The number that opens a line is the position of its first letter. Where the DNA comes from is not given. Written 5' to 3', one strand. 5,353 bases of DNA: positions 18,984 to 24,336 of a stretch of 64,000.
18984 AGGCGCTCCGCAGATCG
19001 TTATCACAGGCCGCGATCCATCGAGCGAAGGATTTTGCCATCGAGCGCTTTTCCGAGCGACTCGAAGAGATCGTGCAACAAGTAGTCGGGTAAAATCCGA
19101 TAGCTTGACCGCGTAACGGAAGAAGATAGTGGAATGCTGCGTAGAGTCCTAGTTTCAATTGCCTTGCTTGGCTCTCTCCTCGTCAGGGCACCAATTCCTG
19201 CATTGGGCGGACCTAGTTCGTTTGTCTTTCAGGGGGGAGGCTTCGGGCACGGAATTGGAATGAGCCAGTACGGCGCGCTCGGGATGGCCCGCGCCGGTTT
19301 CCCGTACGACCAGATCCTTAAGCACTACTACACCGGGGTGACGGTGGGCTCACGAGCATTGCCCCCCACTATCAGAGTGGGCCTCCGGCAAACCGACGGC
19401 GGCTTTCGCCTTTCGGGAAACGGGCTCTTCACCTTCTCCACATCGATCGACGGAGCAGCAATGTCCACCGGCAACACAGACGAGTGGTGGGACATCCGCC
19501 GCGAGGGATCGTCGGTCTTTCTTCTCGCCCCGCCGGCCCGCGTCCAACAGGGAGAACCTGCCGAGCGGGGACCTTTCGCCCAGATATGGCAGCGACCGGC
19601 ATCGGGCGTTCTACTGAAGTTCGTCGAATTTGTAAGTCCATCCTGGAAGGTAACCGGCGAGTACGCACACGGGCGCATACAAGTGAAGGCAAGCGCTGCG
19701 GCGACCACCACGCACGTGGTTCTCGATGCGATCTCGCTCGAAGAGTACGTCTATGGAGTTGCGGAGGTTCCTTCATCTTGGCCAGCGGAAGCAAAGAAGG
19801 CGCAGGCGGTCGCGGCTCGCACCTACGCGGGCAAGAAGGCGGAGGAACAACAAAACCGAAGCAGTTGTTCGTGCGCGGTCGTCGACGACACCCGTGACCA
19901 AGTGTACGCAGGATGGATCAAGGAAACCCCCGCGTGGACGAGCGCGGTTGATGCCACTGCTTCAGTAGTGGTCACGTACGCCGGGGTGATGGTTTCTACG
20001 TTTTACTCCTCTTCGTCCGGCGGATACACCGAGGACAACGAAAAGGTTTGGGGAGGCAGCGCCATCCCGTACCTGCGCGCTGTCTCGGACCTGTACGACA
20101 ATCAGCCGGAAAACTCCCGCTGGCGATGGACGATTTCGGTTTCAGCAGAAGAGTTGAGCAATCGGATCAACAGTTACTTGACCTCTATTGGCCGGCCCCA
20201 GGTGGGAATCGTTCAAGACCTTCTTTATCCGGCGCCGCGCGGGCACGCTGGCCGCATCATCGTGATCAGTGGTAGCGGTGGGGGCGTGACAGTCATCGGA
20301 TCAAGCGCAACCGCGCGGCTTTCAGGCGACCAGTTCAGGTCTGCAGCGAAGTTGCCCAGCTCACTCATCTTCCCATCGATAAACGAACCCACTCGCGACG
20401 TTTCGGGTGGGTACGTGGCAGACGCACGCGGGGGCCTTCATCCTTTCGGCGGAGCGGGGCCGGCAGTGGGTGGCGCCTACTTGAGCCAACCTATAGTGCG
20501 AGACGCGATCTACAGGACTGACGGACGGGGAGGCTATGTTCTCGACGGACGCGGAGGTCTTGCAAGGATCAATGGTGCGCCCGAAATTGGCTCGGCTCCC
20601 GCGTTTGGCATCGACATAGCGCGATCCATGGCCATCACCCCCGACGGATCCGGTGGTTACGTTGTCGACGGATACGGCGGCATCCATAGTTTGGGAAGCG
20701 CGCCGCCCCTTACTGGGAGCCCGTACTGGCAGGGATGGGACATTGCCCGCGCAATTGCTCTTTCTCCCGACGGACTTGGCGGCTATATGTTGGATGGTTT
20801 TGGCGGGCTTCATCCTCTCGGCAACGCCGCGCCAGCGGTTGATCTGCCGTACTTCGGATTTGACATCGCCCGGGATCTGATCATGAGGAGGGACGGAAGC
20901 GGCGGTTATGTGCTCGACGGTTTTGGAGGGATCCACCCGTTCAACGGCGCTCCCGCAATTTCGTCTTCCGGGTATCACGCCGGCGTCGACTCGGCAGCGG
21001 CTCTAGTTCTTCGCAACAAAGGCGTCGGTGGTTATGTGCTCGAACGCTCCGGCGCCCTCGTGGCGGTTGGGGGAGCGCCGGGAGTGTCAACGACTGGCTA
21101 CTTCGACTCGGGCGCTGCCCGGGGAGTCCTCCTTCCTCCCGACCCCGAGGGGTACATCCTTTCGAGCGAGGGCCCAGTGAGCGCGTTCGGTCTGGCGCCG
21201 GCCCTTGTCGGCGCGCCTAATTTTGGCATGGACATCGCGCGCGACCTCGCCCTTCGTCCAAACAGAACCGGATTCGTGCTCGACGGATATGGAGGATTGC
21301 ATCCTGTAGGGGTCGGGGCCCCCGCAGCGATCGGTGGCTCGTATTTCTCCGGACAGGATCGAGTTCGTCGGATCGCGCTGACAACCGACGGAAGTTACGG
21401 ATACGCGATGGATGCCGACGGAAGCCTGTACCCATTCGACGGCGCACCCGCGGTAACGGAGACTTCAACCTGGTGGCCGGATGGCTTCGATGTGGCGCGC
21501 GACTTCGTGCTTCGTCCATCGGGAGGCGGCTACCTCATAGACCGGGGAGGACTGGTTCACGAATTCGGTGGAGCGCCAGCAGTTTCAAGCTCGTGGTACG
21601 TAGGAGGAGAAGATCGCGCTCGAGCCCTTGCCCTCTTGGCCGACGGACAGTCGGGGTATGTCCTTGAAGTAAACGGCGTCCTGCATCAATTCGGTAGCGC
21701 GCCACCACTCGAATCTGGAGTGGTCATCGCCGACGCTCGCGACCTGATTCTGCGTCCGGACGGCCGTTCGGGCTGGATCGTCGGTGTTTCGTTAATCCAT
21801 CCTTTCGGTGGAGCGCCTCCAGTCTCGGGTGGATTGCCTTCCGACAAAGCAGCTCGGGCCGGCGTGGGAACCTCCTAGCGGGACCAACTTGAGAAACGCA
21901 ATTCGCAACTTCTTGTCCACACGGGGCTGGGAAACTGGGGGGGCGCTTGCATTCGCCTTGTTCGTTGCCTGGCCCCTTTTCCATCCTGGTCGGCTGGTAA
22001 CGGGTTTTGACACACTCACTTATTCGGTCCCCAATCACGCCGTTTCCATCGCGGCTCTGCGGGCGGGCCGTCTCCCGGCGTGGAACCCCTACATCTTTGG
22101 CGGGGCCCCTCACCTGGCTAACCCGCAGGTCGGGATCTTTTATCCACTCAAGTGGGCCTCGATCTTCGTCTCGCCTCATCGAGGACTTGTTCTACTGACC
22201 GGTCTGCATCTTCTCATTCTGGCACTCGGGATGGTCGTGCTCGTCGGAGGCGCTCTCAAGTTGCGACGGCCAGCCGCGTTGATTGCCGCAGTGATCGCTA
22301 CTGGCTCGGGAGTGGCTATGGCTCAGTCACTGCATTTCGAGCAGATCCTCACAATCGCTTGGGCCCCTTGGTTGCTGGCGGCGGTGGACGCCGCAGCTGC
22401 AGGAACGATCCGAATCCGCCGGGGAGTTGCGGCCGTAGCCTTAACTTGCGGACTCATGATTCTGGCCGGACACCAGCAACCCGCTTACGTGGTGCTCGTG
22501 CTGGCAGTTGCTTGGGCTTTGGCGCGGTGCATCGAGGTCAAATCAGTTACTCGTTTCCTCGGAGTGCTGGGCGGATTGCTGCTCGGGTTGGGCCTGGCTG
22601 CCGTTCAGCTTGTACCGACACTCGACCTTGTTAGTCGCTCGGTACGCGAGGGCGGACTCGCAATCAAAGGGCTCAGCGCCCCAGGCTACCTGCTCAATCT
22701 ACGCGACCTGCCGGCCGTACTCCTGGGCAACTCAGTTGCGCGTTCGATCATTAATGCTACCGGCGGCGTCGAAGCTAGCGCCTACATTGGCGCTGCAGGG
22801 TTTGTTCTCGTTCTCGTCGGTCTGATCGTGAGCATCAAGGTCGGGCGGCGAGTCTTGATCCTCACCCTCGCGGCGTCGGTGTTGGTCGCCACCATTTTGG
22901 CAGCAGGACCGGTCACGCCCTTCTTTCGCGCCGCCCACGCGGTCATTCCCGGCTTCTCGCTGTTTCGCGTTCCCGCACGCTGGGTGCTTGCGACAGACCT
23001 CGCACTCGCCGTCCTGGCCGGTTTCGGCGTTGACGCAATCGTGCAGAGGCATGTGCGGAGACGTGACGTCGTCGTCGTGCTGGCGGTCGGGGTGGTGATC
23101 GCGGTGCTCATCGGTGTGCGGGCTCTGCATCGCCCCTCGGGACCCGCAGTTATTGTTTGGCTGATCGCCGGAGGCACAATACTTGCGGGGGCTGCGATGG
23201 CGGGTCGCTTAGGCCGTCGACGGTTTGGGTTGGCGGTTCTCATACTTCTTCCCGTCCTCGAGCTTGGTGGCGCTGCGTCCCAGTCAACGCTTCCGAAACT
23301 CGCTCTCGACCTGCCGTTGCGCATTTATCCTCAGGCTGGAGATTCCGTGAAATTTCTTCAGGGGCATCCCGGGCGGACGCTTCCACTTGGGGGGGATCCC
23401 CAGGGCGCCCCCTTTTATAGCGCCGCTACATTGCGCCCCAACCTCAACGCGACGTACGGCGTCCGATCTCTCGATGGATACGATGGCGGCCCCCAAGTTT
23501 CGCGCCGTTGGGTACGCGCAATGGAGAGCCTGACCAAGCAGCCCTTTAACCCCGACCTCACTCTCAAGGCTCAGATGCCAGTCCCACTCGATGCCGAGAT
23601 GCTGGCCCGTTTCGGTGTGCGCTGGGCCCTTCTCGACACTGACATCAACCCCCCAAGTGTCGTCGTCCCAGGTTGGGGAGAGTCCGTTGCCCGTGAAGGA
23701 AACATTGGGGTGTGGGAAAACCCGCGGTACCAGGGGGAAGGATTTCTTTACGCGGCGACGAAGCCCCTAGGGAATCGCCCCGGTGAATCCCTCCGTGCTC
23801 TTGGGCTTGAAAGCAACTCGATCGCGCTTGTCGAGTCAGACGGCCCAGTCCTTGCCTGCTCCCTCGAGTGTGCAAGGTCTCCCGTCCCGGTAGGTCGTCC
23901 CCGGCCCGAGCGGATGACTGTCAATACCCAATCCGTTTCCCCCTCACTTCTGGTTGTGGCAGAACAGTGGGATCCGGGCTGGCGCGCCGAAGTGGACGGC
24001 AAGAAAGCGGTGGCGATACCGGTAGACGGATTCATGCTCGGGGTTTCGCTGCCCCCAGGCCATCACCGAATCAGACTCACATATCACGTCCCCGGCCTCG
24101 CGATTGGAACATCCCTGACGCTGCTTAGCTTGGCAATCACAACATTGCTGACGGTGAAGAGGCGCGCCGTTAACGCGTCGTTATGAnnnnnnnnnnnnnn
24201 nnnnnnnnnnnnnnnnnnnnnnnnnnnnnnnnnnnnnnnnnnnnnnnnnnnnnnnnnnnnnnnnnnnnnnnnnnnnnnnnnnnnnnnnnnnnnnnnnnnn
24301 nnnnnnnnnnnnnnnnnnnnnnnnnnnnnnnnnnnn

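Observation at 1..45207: Self-contained ~45-kb cell-envelope glycopolymer island: precursor synthesis, assembly, ABC export with terminal-modification reader, LCP attachment and cognate secreted enzymes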

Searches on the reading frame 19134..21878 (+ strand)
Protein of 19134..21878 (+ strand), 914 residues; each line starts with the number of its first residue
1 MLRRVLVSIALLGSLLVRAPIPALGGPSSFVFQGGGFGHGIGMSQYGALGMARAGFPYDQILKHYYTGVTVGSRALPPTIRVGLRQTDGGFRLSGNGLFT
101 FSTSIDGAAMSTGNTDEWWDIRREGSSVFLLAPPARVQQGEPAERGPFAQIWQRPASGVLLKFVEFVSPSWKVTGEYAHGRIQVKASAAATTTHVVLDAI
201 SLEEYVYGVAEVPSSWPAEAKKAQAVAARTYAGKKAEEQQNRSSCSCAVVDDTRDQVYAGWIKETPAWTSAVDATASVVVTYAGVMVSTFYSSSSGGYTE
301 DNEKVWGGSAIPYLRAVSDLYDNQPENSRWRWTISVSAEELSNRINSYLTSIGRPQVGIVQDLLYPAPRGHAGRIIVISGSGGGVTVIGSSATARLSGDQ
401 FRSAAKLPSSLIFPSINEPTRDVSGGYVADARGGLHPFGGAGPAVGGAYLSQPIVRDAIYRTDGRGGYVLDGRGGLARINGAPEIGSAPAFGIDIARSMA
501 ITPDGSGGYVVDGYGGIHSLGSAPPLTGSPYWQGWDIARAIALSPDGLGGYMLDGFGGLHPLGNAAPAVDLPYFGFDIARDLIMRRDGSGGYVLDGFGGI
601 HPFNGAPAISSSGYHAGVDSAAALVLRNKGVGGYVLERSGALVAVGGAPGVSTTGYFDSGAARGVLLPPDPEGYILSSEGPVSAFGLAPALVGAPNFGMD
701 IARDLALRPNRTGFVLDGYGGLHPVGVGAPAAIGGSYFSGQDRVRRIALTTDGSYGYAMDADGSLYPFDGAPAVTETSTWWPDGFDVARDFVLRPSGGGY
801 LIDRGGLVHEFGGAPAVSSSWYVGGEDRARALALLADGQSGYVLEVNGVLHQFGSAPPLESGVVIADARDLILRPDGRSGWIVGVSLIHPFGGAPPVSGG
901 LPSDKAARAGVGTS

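Call 4: search_protein_families(library=pfam, proteins=[window:19134-21878:+])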
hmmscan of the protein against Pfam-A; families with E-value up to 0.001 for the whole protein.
window:19134-21878:+ (914 aa): 1 family
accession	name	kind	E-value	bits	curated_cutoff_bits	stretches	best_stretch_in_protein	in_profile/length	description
PF08486.15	SpoIID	-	4.9e-17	62.8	23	1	196-282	7-97/97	Stage II sporulation protein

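Call 13: search_protein_families(library=ncbifam, proteins=[window:19134-21878:+], max_evalue=0.01)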
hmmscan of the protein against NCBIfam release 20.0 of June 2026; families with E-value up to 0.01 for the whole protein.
window:19134-21878:+ (914 aa): 2 families
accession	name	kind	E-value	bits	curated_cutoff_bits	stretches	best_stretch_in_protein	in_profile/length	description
TIGR02669.1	SpoIID_LytB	domain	1.5e-55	189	83.3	2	198-344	4-145/270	SpoIID/LytB domain-containing protein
TIGR02870.1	spore_II_D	equivalog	1.4e-39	136.1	234.75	2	197-353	69-239/338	stage II sporulation protein D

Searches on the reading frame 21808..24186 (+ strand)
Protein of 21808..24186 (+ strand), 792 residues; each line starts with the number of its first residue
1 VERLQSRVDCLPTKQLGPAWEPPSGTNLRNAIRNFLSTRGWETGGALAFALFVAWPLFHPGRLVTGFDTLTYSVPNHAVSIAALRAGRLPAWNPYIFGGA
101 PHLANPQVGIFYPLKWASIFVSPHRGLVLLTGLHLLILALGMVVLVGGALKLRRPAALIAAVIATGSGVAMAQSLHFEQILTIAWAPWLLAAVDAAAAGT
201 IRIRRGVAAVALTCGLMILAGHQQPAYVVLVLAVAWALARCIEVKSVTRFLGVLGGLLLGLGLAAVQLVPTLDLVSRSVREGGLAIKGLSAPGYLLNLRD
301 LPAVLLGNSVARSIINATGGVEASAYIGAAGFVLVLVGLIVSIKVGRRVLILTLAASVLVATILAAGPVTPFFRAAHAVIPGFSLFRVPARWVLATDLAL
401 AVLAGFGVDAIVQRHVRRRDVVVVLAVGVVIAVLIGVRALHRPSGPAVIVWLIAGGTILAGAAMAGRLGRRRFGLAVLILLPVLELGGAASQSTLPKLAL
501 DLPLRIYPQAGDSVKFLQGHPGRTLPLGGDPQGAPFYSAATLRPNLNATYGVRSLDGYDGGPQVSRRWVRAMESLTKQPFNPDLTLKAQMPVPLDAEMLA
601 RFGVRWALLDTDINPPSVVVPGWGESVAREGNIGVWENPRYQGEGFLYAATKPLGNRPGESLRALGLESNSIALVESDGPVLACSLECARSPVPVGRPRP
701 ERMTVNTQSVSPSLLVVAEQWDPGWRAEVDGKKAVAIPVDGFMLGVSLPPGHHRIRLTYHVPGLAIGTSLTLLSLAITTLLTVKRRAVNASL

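Call 4: search_protein_families(library=pfam, proteins=[window:21808-24186:+])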
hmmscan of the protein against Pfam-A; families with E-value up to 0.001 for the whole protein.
window:21808-24186:+ (792 aa): 1 family
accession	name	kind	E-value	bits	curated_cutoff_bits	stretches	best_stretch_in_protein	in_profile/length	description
PF09586.16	YfhO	-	5.7e-14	51.9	28.5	1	710-771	774-835/835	Bacterial membrane protein YfhO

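Call 13: search_protein_families(library=ncbifam, proteins=[window:21808-24186:+], max_evalue=0.01)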
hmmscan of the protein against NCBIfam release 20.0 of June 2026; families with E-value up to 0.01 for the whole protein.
window:21808-24186:+ (792 aa): 2 families
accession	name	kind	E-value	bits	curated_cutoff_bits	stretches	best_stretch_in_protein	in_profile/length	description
NF047590.1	GlcsyltransPgfM2Strep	equivalog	5.4e-08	31.5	1500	1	717-785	812-880/884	glycosyltransferase PgfM2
NF047589.1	GlcsyltransPgfM1Strep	equivalog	1.2e-05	23.6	1400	1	720-784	889-953/955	glycosyltransferase PgfM1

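Call 16: find_related_loci(query=window:21808-24186:+, collection=genome_contigs, flank=10000)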
Query window:21808-24186:+ (792 aa) in genome_contigs; peptide patterns used: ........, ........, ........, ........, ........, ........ (x = any residue, [..] = any of these).
109 stretches matched a pattern; 8 encode a relative of the query (tblastn E <= 1e-3); 8 distinct loci.
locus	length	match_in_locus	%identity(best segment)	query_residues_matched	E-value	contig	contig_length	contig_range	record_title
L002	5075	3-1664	35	183-770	3e-69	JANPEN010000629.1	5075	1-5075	MAG: Acidimicrobiia bacterium isolate VAR_78_metabat_23 VAR_78_k141_492205, whole genome shotgun sequence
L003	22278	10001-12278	47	45-763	6e-37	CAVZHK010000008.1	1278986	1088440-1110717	MAG: uncultured Acidimicrobiaceae bacterium isolate MFD04651.bin.1.201 genome assembly, contig: contig_4484, whole genom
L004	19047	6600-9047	43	42-767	3e-56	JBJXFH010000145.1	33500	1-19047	MAG: Acidimicrobiales bacterium isolate F1F2.bin.495 k127_8618689, whole genome shotgun sequence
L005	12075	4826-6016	28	25-417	4e-31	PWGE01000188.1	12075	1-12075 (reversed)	MAG: Candidatus Sumerlaeota bacterium isolate T1Sed10_198m T1-Sed10-C5669, whole genome shotgun sequence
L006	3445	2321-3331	25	87-414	8e-15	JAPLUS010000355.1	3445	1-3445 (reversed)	MAG: Candidatus Zixiibacteriota bacterium isolate LacPavin_0920_SED4_MAG_45_7 LacPavin_0920_SED4_scaffold_3275225, whole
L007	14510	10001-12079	33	62-767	2e-12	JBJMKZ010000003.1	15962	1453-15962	MAG: Solirubrobacteraceae bacterium isolate H1_16_all_fractions_metab_conc_57_72_43 k255_165194, whole genome shotgun se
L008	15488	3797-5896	26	57-770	6e-10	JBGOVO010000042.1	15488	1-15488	MAG: Candidatus Methylomirabilia bacterium isolate OBJ_0618_7090110_113 k141_8707777_length_15488_cov_16.8686, whole gen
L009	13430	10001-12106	35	87-771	3e-9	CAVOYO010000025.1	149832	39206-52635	MAG: uncultured Acidobacteriota bacterium isolate MFD09779.bin.2.31 genome assembly, contig: contig_74416, whole genome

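Call 35: search_protein_families(library=pfam, proteins=[window:21808-24186:+], max_evalue=10)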
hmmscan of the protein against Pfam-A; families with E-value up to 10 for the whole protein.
window:21808-24186:+ (792 aa): 1 family
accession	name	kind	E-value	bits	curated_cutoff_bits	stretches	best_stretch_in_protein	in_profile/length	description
PF09586.16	YfhO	-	5.7e-14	51.9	28.5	2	710-771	774-835/835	Bacterial membrane protein YfhO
